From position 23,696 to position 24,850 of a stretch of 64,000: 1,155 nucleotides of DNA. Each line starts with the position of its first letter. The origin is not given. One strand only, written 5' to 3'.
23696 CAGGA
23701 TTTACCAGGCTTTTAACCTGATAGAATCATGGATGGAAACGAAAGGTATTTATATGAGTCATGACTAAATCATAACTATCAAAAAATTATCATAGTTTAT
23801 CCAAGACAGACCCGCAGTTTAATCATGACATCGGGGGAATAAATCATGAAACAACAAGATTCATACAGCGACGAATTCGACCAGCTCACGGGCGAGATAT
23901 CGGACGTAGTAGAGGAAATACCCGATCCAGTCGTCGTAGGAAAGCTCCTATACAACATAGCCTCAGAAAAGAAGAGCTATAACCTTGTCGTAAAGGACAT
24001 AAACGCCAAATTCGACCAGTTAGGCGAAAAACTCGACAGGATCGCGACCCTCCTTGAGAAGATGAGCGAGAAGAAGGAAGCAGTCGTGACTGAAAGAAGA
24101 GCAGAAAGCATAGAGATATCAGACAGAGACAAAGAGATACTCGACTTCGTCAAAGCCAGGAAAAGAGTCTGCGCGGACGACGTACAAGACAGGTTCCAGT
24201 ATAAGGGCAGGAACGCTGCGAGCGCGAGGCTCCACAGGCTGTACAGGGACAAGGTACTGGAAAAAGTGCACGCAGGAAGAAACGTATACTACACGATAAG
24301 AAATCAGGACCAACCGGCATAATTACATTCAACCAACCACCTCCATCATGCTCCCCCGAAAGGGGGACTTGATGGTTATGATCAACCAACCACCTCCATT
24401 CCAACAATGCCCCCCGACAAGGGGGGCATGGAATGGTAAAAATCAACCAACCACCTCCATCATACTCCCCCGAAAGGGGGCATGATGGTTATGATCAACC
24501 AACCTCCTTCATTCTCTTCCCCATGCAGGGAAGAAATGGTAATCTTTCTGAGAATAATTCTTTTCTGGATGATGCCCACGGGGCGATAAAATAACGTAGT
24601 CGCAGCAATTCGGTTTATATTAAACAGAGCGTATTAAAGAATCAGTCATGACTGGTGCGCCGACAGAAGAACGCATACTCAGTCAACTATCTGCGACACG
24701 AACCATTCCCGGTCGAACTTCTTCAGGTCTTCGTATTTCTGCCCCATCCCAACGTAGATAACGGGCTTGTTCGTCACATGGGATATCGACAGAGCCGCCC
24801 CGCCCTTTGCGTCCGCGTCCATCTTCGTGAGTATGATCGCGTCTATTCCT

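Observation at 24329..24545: Array of four tandem units: conserved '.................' box + hairpin whose stem varies with compensatory changes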

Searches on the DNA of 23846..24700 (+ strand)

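Call 36: search_rna_families(sources=[L009, L010, L012, L013, L015, L025, L028, L030, L031, L033, L036, L038, L039, L040], threshold=gathering)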
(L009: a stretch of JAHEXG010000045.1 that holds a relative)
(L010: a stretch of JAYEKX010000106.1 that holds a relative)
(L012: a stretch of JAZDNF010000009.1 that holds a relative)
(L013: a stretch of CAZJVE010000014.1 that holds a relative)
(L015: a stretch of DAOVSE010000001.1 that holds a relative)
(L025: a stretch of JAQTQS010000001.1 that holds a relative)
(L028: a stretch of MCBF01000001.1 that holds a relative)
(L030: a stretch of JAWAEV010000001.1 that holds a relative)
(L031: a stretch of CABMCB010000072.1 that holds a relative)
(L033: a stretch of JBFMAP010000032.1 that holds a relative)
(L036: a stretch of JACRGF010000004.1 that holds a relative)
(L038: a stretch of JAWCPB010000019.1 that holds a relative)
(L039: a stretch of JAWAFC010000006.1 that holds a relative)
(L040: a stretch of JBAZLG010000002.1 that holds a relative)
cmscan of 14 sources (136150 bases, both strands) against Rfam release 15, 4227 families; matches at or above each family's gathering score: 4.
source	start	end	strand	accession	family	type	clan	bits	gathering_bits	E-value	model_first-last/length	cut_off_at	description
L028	908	982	-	RF00005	tRNA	Gene; tRNA;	CL00001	71.7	29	2.2e-13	1-71/71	no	tRNA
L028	798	871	-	RF00005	tRNA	Gene; tRNA;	CL00001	68.9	29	1.3e-12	1-71/71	no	tRNA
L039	6615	6689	-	RF00005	tRNA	Gene; tRNA;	CL00001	66.3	29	6.9e-12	1-71/71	no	tRNA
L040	6710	6827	+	RF00005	tRNA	Gene; tRNA;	CL00001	56.2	29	4.1e-09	1-71/71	no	tRNA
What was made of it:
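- On Any Rfam 15 family: In 14 related loci the only matches were tRNAs elsewhere (call 36).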

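Call 37: search_rna_families(source=window, start=24250, end=24700, threshold=evalue, max_evalue=10, show_alignments=3)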
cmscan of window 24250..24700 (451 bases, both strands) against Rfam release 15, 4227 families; matches with E-value up to 10: 20.
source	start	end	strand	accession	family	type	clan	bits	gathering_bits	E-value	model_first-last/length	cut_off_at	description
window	24384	24490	-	RF02458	Virus_CITE_3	Cis-reg;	-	18.7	100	0.15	1-122/122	no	Aureusvirus cap-independent translation element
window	24371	24481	-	RF01828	SprD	Gene; sRNA;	-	18.3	100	0.16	1-142/142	no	Small pathogenicity island RNA D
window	24502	24561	-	RF02953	DUF1874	Cis-reg;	-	18.3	42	0.6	1-93/93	no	DUF1874 RNA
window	24396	24436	+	RF03960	mir-6644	Gene; miRNA;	-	18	82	0.47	11-55/67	no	mir-6644 microRNA precursor family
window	24505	24541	-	RF03520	mir-3059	Gene; miRNA;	-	16.6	88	1.6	1-59/59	no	mir-3059 microRNA precursor family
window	24598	24653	-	RF01162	sn668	Gene; snRNA; snoRNA; CD-box;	-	16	40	2.3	1-65/65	no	Small nucleolar RNA sn668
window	24333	24375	-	RF00523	Prion_pknot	Cis-reg;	-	15.6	39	2.5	1-40/40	no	Prion pseudoknot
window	24395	24515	-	RF01846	Fungi_U3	Gene; snRNA; snoRNA; CD-box;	CL00100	15.2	95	0.14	109-249/274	no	Fungal small nucleolar RNA U3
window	24480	24542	+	RF00621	CoTC_ribozyme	Gene; ribozyme;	-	15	58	2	1-191/191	no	Beta-globin co-transcriptional cleavage ribozyme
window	24407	24483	+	RF00940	mir-327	Gene; miRNA;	-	14.9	76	3.7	1-62/62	no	mir-327 microRNA precursor family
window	24386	24431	-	RF00523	Prion_pknot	Cis-reg;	-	14.7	39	3.9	1-40/40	no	Prion pseudoknot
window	24356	24429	+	RF02236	asX2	Gene; sRNA;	-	14.6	70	2.7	1-87/87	no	Xanthomonas sRNA asX2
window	24421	24470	-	RF03778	mir-483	Gene; miRNA;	-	14.1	60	8.3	13-62/75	no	mir-483 microRNA precursor family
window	24545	24577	+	RF02125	JPX_2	Gene; lncRNA;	-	14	48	2.8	1-69/69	no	JPX transcript, XIST activator conserved region 2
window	24681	24698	-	RF01935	bxd_7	Gene; lncRNA;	-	14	60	4.9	49-66/66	no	Bithoraxoid conserved region 7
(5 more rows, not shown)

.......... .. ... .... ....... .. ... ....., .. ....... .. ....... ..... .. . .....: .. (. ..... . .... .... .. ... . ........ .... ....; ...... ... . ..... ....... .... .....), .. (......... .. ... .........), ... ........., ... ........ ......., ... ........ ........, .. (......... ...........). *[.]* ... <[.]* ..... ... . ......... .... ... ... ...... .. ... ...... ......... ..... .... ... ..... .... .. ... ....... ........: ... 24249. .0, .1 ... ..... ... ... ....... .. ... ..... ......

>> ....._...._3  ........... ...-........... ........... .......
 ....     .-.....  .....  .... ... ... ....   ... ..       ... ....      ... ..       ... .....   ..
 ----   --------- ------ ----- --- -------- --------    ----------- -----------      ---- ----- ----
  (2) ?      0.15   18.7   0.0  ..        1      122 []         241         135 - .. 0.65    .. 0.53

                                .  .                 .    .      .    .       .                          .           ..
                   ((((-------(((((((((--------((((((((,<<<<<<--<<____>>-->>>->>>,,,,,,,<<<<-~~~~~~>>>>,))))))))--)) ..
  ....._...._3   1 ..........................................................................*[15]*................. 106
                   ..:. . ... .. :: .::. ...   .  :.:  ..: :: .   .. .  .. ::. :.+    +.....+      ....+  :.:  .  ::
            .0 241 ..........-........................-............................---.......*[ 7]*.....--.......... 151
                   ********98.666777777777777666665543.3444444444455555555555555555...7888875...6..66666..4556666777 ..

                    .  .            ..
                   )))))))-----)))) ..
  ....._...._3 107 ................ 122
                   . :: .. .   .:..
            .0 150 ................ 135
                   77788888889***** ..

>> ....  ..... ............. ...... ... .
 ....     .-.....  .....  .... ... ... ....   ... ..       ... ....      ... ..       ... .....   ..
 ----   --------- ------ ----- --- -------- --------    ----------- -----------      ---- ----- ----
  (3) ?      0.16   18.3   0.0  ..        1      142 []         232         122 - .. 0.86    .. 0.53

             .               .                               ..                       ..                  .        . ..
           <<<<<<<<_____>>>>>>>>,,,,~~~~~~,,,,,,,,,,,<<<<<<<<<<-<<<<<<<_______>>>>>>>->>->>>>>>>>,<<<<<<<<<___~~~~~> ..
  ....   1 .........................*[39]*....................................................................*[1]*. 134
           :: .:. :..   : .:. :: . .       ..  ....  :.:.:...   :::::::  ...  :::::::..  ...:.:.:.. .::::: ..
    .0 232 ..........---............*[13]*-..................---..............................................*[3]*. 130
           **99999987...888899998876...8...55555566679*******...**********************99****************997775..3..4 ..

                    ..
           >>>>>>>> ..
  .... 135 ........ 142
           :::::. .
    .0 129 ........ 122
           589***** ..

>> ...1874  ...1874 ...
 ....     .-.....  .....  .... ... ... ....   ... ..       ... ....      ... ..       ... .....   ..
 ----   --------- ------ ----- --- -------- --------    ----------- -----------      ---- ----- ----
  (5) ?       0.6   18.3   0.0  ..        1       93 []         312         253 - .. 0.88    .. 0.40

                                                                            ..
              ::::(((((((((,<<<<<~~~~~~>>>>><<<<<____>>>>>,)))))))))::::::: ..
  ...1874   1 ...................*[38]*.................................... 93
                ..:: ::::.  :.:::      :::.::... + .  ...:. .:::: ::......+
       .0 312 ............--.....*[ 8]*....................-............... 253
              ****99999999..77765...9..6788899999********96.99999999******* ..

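Call 38: search_rna_families(source=L038, start=5300, end=5700, threshold=evalue, max_evalue=10, show_alignments=3)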
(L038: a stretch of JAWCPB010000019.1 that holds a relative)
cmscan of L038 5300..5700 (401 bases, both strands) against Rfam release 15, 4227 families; matches with E-value up to 10: 2.
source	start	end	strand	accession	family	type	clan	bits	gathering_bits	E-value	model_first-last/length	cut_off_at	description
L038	5447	5654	+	RF02259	Vax2os1_1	Gene; lncRNA;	-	14.9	100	6.8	1-187/187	no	Vax2os1 conserved region 1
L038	5464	5554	-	RF02151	MIMT1_1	Gene; lncRNA;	-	12.4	45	6.1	1-88/88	no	MER1 repeat containing imprinted transcript 1 conserved region 1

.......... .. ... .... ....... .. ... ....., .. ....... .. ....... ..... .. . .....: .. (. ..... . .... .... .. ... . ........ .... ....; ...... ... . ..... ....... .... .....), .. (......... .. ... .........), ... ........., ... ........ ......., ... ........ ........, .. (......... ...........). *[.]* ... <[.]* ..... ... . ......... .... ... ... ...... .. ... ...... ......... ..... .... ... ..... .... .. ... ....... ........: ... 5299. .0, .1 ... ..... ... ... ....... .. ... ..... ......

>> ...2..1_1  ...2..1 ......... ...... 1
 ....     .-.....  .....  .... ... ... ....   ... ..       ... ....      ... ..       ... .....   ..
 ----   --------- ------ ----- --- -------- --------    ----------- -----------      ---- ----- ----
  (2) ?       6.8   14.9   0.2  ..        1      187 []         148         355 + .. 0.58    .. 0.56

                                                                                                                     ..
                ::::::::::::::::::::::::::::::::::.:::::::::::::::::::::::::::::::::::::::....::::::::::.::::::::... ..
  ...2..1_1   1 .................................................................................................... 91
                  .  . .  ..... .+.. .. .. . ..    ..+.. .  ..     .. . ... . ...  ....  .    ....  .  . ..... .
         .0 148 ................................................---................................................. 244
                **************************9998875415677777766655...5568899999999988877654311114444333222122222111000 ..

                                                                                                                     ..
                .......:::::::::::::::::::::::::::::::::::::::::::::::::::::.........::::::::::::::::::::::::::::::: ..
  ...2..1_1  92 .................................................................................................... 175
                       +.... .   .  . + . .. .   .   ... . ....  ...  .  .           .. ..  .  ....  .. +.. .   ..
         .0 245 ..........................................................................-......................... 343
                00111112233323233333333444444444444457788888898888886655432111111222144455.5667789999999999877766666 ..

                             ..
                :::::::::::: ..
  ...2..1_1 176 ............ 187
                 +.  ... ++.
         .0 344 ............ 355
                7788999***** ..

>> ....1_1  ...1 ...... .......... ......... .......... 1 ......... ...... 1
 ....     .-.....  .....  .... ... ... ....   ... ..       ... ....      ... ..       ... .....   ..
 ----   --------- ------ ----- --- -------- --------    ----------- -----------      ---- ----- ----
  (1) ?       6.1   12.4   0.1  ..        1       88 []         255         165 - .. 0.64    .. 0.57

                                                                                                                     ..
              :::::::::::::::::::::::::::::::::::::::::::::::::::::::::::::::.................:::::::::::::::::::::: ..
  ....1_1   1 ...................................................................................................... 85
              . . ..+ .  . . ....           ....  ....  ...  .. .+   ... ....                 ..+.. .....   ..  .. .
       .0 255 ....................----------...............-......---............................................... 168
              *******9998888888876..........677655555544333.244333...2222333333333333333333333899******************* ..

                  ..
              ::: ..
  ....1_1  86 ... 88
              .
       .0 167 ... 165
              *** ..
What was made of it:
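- On Any Rfam 15 family: All hits were chance-level (calls 37, 38).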
